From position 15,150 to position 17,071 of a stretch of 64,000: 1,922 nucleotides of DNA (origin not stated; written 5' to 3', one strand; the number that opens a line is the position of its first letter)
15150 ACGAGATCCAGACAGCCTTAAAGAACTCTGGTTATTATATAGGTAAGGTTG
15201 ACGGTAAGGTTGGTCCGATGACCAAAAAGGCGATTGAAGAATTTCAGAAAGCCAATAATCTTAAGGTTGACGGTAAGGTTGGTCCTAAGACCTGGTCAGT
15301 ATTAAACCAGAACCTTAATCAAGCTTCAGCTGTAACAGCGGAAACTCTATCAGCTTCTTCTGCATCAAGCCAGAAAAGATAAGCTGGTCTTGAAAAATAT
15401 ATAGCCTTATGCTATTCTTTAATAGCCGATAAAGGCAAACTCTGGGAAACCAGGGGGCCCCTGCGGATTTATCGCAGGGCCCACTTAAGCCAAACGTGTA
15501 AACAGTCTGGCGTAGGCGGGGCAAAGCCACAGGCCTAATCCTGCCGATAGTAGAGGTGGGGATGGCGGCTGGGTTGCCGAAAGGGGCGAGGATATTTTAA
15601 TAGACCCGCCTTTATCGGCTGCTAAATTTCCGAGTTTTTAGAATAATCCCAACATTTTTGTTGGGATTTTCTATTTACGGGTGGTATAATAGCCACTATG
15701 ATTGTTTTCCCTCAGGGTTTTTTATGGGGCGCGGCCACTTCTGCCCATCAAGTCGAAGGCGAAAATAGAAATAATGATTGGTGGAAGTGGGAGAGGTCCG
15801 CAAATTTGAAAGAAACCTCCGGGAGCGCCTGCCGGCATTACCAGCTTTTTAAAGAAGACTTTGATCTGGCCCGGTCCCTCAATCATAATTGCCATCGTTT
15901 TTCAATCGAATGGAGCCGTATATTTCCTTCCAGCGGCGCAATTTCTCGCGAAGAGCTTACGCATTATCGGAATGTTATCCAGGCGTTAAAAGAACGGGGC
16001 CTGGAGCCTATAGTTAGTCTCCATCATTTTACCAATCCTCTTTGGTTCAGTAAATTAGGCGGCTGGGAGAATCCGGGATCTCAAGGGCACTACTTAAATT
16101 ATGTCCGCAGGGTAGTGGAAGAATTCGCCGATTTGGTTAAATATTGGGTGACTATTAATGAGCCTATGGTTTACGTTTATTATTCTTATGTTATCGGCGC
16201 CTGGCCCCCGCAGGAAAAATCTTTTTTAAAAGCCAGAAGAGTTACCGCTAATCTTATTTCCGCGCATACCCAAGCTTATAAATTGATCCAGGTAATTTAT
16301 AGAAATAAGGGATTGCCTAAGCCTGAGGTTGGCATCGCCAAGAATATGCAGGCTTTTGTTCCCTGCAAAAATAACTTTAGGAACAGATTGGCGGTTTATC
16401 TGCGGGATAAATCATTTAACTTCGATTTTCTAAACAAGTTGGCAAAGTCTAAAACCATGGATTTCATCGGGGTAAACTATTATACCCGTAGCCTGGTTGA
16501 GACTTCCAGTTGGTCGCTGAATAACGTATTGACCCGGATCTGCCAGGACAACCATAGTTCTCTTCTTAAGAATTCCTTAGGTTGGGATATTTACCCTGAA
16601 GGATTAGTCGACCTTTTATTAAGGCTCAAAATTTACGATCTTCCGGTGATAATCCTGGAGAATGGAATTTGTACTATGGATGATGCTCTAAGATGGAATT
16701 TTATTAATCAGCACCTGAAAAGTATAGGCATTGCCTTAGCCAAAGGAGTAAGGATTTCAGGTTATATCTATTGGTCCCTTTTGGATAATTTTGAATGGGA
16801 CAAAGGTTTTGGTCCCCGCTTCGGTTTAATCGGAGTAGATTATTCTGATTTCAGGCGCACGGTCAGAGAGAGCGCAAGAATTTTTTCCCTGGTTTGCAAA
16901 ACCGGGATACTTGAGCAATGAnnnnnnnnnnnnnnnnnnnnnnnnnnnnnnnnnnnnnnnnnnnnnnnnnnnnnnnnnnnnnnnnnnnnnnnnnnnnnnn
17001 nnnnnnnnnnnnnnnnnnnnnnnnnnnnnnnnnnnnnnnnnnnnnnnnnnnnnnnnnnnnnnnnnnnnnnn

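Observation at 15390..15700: Self-contained ~200-nt structured RNA with cyclic-di-GMP-riboswitch-like sequence signatures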

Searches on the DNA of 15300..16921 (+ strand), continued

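Call 43: search_rna_families(sources=[L136, L137, L139, L140], threshold=evalue, max_evalue=0.1, show_alignments=3)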
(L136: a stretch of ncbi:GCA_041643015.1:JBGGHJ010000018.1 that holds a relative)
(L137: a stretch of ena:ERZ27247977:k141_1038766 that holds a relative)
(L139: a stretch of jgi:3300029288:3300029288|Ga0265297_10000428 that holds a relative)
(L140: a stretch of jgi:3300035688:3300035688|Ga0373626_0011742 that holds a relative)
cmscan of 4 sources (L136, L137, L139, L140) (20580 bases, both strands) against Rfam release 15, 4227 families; matches with E-value up to 0.1: 3.
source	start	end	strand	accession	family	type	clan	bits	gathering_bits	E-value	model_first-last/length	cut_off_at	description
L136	1791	1884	+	RF03167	c-di-GMP-I-GGC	Cis-reg; riboswitch;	CL00126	65.8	59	8.5e-14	1-80/80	no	c-di-GMP-I-GGC riboswitch aptamer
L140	1795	1896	+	RF03167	c-di-GMP-I-GGC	Cis-reg; riboswitch;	CL00126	61.9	59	1.1e-12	1-80/80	no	c-di-GMP-I-GGC riboswitch aptamer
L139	1640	1774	+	RF01051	c-di-GMP-I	Cis-reg; riboswitch;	CL00126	52.8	35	5.8e-08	1-87/87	no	c-di-GMP-I riboswitch aptamer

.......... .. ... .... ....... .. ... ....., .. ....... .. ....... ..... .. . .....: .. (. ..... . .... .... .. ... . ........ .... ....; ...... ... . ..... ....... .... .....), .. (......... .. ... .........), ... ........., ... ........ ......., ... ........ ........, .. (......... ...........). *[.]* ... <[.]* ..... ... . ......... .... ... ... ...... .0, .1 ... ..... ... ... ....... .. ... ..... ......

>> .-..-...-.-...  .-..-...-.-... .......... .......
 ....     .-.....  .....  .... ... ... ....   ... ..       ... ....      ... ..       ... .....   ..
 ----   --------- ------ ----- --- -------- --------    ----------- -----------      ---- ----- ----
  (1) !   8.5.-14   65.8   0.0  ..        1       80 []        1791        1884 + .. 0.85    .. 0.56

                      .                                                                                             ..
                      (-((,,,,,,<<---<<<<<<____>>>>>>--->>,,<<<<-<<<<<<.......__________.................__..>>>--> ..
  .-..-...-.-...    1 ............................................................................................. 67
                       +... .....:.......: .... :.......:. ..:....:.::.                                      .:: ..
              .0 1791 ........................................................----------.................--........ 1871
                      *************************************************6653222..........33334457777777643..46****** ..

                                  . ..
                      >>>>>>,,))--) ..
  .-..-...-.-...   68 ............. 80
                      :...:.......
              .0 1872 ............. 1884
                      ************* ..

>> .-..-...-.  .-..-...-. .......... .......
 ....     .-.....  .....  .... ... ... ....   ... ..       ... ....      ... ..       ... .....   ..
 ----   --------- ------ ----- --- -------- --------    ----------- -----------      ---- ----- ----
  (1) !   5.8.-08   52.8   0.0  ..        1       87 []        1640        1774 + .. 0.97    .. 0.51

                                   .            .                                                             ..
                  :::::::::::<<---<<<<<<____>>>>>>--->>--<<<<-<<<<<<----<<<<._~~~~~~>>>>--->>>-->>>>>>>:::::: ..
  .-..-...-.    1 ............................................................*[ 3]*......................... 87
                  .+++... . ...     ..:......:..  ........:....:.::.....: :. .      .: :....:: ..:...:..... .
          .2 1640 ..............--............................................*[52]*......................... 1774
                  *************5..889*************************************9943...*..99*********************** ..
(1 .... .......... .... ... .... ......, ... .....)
